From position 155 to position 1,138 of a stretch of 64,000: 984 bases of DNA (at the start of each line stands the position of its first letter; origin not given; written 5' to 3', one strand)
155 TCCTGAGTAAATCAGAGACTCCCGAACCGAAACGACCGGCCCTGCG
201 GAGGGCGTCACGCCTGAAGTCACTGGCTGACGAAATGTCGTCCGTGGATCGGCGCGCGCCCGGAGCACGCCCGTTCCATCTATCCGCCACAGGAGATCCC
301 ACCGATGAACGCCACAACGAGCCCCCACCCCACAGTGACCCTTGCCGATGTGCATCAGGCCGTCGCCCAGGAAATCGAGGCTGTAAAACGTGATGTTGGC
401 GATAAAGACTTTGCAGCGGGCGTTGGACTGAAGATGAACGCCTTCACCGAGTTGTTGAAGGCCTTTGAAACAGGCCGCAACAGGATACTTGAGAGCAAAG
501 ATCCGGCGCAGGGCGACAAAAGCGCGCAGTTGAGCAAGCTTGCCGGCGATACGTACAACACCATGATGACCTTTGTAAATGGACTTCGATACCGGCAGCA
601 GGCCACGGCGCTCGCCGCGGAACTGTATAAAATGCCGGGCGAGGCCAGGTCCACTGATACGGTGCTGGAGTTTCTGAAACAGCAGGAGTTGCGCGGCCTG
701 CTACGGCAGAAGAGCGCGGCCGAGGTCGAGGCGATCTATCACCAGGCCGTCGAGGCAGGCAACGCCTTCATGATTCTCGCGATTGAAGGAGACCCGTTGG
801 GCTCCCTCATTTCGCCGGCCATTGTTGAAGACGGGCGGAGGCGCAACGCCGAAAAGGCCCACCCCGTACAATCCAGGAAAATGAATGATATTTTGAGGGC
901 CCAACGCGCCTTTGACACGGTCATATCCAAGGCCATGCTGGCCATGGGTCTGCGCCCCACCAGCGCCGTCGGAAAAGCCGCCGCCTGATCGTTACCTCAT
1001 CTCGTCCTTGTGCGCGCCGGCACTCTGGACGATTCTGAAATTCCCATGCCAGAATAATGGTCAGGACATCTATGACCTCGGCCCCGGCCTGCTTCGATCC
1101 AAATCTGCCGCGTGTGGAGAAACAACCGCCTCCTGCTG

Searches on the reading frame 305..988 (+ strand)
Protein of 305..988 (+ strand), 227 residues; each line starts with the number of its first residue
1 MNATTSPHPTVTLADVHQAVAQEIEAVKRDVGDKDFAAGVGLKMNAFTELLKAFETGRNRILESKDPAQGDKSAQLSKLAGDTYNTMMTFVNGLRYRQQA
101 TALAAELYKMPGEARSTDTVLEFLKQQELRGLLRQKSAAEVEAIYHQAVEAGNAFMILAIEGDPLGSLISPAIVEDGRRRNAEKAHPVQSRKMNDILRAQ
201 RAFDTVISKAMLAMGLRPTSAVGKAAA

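Call 3: search_protein_families(library=pfam, proteins=[window:305-988:+], max_evalue=0.1)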
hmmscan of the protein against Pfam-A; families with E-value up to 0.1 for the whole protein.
window:305-988:+ (227 aa): 0 families

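Call 4: search_protein_families(library=padloc, proteins=[window:305-988:+], max_evalue=0.1)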
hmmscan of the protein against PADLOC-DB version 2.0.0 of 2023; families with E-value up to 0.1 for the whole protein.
window:305-988:+ (227 aa): 0 families

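Call 5: search_protein_families(library=ncbifam, proteins=[window:305-988:+], max_evalue=0.1)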
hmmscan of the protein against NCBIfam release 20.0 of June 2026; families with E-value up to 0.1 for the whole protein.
window:305-988:+ (227 aa): 0 families

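Call 6: search_protein_families(library=phrogs, proteins=[window:305-988:+], max_evalue=0.1)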
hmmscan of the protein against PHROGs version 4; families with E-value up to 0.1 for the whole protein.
window:305-988:+ (227 aa): 1 family
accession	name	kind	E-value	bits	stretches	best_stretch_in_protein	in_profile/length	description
phrog_13604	-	unknown function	0.00052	21.4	1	73-153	8-92/98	-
